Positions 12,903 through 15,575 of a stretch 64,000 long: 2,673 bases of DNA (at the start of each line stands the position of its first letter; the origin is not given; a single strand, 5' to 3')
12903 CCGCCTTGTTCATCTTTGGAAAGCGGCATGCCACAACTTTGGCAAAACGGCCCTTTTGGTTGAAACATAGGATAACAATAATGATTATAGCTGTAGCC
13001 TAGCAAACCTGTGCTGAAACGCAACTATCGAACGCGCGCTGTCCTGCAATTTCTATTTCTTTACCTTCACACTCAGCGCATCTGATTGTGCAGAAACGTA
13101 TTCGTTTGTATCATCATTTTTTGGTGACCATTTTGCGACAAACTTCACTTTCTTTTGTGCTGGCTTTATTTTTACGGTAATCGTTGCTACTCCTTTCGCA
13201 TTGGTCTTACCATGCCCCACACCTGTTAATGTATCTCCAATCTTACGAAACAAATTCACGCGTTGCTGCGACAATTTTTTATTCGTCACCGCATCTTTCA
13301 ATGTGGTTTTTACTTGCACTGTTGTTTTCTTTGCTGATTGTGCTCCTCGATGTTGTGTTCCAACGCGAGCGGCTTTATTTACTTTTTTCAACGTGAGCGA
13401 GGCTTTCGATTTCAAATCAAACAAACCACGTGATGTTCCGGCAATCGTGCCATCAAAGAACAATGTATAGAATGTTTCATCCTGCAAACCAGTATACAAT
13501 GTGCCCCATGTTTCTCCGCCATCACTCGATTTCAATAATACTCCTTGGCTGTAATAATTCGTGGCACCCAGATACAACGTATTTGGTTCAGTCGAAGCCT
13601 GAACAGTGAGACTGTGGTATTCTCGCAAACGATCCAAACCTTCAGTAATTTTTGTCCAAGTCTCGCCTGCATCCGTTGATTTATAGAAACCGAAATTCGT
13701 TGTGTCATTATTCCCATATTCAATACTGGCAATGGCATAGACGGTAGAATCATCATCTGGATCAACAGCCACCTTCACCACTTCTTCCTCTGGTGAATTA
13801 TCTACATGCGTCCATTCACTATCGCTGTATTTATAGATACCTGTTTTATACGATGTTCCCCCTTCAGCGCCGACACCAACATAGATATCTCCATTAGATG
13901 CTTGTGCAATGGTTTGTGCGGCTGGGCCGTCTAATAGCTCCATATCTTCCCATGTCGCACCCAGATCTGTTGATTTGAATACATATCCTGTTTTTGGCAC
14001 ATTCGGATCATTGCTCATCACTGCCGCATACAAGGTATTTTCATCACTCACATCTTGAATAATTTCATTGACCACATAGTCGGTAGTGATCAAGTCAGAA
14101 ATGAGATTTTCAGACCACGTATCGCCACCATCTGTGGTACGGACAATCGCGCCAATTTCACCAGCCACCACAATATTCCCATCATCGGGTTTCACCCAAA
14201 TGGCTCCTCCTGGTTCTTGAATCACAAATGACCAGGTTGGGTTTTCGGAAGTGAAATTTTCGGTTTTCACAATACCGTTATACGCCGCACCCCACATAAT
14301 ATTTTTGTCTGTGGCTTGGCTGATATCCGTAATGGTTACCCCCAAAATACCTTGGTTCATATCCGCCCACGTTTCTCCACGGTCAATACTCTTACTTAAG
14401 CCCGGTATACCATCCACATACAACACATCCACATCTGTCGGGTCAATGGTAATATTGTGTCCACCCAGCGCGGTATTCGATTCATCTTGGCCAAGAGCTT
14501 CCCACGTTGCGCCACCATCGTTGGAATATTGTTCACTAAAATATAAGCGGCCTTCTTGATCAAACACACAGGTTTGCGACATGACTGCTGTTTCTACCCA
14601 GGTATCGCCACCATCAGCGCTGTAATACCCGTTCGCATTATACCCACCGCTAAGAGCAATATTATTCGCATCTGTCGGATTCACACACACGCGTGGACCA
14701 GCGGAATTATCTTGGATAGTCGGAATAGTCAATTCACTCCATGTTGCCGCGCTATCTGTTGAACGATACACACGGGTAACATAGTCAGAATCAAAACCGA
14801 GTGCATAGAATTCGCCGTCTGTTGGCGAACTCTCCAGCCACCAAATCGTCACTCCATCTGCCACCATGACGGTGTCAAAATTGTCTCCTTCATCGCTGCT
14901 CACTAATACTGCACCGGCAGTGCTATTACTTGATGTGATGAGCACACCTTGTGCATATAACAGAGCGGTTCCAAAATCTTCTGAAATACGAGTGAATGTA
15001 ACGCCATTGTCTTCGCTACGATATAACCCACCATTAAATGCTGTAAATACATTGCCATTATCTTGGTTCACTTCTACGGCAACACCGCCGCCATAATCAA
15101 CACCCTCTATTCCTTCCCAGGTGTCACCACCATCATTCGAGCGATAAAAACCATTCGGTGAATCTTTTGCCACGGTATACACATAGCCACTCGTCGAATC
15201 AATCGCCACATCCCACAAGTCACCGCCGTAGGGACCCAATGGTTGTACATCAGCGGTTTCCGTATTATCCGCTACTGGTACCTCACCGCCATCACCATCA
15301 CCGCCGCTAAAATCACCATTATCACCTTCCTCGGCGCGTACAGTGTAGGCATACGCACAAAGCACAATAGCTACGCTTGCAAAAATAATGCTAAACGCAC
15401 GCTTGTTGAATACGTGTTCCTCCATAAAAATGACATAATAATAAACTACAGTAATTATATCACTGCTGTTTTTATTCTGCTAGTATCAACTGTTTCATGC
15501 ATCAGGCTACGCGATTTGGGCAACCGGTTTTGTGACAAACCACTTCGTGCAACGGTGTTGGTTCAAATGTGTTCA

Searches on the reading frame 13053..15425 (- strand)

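Call 44: search_protein_families(library=pfam, proteins=[window:13053-15425:-], max_evalue=0.00001)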
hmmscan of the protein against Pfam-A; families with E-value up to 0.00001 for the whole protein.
window:13053-15425:- (790 aa): 1 family
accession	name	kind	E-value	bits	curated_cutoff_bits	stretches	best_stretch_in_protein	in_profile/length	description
PF02012.26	BNR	-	1.2e-14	52.3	27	0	299-309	1-11/12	BNR/Asp-box repeat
